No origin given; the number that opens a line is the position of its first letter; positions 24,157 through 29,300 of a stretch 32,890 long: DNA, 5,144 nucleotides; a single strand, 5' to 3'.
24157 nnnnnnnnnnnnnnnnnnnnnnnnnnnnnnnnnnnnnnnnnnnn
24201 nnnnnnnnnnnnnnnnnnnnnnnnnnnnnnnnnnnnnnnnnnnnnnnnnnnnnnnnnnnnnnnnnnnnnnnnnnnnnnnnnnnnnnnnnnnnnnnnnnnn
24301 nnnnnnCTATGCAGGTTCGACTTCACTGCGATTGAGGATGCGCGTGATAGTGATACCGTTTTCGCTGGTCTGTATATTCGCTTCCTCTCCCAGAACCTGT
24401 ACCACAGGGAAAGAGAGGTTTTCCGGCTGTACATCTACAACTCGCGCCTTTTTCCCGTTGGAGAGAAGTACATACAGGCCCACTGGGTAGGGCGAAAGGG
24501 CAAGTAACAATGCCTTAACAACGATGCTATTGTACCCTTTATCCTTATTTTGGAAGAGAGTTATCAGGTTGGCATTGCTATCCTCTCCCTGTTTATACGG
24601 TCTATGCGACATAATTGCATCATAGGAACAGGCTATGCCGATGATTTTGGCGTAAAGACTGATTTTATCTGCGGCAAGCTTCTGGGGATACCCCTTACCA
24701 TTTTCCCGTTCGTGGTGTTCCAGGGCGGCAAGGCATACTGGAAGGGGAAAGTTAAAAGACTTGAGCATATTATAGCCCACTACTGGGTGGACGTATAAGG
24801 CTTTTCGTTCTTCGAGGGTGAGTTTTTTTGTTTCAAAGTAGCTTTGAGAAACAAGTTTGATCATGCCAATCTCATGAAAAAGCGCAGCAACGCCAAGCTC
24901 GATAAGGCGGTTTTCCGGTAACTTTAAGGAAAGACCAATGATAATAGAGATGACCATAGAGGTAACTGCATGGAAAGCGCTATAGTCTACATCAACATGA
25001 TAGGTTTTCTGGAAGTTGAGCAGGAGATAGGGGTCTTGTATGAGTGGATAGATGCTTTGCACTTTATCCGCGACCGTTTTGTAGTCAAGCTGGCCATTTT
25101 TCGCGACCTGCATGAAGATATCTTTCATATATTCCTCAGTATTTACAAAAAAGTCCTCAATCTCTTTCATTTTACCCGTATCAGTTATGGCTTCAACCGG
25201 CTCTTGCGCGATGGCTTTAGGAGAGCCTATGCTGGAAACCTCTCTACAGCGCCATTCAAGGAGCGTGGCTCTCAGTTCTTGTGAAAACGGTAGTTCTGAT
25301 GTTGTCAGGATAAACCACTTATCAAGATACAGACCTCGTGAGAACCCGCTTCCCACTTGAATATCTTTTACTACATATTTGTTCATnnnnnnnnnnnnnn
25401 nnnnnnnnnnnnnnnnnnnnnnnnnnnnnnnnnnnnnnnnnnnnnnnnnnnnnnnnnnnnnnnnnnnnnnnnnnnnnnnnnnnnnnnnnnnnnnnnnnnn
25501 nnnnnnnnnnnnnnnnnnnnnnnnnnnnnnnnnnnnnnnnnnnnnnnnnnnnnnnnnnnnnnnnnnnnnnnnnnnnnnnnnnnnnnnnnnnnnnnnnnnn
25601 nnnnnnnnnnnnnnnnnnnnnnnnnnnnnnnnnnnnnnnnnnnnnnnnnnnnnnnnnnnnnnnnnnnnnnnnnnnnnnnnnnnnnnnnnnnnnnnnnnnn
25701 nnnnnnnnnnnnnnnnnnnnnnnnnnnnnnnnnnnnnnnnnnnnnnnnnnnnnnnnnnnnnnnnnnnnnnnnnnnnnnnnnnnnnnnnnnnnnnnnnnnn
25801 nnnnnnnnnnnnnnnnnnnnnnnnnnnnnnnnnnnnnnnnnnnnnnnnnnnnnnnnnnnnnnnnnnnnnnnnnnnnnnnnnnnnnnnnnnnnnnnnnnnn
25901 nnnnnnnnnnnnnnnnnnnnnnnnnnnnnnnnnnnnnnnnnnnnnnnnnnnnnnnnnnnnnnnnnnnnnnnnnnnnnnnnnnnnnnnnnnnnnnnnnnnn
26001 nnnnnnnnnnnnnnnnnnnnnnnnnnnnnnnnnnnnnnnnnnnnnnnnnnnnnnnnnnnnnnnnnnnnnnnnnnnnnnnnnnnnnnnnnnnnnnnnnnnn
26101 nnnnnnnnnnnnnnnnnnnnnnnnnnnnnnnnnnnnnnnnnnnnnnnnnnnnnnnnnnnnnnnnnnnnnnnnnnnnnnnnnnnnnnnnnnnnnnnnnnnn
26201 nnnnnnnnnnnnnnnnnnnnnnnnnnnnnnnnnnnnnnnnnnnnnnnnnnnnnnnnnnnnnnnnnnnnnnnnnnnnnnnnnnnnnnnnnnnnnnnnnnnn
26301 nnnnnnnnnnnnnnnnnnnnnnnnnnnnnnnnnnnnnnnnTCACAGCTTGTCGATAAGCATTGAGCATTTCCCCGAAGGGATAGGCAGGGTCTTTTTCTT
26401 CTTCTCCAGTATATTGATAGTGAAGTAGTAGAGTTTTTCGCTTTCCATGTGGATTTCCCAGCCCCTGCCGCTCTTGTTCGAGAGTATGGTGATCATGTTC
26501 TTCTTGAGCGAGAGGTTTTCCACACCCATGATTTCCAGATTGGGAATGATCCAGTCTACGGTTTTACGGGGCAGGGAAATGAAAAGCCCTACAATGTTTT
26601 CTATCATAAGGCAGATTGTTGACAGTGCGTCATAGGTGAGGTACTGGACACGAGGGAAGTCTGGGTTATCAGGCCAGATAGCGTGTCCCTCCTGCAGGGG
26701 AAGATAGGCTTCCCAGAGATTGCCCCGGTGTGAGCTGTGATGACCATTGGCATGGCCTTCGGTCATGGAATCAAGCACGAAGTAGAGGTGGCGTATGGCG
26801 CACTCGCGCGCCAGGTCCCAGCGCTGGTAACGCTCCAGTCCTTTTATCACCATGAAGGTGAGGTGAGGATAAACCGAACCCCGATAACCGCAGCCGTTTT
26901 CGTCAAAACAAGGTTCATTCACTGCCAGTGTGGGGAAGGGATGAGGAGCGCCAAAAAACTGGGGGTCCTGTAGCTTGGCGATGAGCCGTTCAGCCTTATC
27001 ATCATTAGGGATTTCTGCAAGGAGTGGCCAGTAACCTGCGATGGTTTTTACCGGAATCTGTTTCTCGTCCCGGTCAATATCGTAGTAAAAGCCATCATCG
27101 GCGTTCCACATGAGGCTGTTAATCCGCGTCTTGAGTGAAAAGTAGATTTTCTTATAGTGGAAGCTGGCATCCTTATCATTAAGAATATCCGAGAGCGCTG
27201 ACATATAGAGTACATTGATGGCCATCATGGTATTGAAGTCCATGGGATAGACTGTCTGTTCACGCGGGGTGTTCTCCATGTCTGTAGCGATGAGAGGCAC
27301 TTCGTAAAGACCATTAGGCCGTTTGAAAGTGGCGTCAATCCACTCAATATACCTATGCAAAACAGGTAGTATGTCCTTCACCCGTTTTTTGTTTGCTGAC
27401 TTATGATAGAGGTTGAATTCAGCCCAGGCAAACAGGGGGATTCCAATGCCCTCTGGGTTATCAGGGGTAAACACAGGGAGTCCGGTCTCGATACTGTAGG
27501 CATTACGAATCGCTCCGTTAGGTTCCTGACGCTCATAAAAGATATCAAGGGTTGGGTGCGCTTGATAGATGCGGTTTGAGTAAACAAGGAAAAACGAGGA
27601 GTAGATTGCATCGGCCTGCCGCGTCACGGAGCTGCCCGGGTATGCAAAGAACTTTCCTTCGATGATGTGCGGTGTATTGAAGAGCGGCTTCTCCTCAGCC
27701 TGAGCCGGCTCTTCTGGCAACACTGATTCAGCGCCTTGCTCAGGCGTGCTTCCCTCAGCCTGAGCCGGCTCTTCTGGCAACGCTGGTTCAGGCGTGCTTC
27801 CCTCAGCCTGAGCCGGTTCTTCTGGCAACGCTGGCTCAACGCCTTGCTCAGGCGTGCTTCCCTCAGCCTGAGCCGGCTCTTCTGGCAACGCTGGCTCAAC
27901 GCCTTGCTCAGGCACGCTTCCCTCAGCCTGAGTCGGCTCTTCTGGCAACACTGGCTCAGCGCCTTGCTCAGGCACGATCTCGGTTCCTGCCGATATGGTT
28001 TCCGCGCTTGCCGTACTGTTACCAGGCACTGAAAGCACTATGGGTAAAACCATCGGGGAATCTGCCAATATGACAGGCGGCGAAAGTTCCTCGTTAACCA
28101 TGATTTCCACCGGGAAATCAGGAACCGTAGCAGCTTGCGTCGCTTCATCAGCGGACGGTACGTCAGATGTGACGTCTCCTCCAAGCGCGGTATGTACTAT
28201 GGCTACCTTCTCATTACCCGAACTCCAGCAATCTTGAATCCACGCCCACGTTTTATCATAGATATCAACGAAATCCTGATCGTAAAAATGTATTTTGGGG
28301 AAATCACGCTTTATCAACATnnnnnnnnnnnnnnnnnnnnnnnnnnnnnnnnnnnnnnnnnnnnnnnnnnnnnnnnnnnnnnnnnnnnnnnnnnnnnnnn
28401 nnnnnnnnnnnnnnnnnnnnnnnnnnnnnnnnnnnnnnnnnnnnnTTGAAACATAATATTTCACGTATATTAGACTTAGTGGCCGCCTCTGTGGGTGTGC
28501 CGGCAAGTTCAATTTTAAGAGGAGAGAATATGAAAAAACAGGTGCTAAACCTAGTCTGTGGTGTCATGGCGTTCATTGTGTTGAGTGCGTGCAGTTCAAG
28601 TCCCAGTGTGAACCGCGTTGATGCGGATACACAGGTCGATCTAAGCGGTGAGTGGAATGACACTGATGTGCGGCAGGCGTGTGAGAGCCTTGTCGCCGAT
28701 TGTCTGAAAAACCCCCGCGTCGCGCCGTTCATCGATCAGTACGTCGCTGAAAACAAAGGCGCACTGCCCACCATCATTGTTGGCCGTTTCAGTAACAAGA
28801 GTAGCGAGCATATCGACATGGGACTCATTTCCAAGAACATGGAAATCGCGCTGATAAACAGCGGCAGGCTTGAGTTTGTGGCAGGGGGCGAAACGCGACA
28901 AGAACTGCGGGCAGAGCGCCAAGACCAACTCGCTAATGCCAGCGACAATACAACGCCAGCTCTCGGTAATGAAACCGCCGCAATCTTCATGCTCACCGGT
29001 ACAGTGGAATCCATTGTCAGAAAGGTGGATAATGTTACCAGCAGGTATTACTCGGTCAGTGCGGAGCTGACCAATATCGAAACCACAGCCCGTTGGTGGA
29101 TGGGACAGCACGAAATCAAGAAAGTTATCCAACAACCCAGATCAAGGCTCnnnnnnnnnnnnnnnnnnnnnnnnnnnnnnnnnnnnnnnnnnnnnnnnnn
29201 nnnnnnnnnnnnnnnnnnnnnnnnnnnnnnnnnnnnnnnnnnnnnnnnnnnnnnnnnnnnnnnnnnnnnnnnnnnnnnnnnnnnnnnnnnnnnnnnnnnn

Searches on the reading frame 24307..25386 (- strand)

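Call 51: search_protein_families(library=pfam, proteins=[window:24307-25386:-], max_evalue=0.00001)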
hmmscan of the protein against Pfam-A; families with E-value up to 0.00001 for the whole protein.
window:24307-25386:- (359 aa): 2 families
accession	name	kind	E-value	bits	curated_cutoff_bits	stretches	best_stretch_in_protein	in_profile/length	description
PF13487.12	HD_5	-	1.3e-24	87.3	27.2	1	149-275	27-156/170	HD domain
PF01966.28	HD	-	1.2e-11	45.4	22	1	139-257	4-115/116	HD domain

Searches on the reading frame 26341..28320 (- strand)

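Call 52: search_protein_families(library=pfam, proteins=[window:26341-28320:-], max_evalue=0.00001)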
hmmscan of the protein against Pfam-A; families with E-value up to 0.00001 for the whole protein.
window:26341-28320:- (659 aa): 2 families
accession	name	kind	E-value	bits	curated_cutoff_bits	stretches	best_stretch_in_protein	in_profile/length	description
PF22422.2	MGH1-like_GH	-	5.7e-29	102.2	27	1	295-509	68-313/356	Mannosylglycerate hydrolase MGH1-like glycoside hydrolase domain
PF01204.24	Trehalase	-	2.2e-11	43.7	21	1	355-519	302-466/512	Trehalase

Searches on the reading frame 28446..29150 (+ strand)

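Call 52: search_protein_families(library=pfam, proteins=[window:28446-29150:+], max_evalue=0.00001)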
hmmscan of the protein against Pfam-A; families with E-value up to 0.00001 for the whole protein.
window:28446-29150:+ (235 aa): 1 family
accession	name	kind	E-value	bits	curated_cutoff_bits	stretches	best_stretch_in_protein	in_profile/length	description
PF13036.11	LpoB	-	3.3e-29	102.1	22.3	1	74-224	1-147/147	Peptidoglycan-synthase activator LpoB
